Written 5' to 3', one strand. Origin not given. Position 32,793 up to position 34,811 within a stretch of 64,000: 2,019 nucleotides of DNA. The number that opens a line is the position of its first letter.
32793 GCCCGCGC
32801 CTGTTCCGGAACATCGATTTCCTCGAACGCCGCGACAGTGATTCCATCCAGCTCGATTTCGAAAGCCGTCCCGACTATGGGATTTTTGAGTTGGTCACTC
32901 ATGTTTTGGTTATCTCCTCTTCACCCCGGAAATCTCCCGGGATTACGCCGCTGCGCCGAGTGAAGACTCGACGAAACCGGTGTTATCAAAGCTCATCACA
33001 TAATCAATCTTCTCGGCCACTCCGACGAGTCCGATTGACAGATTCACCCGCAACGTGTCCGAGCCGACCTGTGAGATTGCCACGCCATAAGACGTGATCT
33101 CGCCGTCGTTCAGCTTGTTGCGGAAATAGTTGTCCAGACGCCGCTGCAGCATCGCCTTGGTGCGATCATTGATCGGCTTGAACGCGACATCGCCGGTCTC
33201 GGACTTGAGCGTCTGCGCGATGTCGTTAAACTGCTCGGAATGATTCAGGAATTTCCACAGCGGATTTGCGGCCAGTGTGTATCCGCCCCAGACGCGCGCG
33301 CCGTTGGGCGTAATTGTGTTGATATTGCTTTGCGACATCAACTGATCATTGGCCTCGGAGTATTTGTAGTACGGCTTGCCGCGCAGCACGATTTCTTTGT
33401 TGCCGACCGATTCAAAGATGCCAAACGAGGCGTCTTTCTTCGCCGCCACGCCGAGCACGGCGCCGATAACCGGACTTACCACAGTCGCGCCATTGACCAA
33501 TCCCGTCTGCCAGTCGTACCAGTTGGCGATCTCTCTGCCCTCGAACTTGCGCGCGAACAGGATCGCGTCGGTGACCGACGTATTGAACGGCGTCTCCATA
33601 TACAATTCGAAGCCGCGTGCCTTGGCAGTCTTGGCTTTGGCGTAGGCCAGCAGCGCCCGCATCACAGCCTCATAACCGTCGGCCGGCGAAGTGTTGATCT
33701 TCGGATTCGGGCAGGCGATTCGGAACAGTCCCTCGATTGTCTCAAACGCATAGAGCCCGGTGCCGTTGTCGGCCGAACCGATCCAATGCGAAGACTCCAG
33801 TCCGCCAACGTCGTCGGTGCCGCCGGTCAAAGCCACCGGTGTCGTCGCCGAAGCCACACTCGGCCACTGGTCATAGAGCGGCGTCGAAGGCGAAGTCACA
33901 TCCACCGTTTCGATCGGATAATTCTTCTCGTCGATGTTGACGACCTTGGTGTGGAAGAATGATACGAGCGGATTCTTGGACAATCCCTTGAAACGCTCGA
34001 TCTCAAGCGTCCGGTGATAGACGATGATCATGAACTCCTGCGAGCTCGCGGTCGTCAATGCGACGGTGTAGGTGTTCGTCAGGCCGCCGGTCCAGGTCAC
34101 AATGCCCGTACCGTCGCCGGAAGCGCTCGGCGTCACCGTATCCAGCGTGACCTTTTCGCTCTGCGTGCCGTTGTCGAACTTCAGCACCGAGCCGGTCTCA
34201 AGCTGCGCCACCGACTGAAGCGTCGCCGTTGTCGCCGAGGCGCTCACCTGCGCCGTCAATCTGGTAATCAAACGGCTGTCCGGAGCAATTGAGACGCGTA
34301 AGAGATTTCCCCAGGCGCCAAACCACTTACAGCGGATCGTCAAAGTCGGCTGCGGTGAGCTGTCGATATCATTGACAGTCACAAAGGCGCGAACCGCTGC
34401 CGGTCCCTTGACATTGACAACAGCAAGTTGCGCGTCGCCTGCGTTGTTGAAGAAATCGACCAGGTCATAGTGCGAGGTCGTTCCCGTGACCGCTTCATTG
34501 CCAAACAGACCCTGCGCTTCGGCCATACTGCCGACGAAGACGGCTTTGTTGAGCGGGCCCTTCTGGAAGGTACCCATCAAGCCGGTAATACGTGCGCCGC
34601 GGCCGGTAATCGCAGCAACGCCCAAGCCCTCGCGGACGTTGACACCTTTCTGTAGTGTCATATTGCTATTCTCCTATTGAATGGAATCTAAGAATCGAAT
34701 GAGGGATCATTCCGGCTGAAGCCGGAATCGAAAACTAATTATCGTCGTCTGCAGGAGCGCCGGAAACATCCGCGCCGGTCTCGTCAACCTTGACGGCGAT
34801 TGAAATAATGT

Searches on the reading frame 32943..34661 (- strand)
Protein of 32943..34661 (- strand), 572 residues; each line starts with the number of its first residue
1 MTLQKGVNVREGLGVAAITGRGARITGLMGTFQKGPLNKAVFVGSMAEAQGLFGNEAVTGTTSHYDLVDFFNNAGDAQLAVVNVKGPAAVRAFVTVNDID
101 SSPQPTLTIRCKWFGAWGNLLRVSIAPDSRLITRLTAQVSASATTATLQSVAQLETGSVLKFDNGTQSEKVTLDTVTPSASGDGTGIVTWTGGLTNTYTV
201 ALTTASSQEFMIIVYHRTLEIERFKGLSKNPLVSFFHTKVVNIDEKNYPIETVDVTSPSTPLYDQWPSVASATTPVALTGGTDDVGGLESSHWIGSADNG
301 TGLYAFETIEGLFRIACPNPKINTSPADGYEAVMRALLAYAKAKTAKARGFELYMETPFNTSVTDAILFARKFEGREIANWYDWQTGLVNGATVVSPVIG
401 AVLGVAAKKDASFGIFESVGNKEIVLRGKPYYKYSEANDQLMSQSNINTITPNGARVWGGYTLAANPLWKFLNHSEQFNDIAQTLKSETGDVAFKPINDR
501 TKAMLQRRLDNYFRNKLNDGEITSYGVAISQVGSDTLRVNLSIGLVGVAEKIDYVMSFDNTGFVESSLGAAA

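Call 10: search_protein_families(library=phrogs, proteins=[window:32943-34661:-], max_evalue=0.001)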
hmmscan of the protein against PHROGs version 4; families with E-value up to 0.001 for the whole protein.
window:32943-34661:- (572 aa): 3 families
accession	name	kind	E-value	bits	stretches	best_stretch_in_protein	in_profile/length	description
phrog_23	-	tail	3.8e-33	116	1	2-563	22-467/496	tail sheath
phrog_17610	-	tail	1.6e-09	37.2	1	393-523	921-1058/1135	tail sheath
phrog_15814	-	unknown function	2.3e-07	30.2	1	273-418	414-563/738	-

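Call 28: find_encoding_contigs(protein=window:32943-34661:-, flank=1000, max_places=6)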
Protein window:32943-34661:- (572 aa): no gene with exactly this product is on record in the collection.
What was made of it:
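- Tried and rejected: The sheath protein is not on record (call 28).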
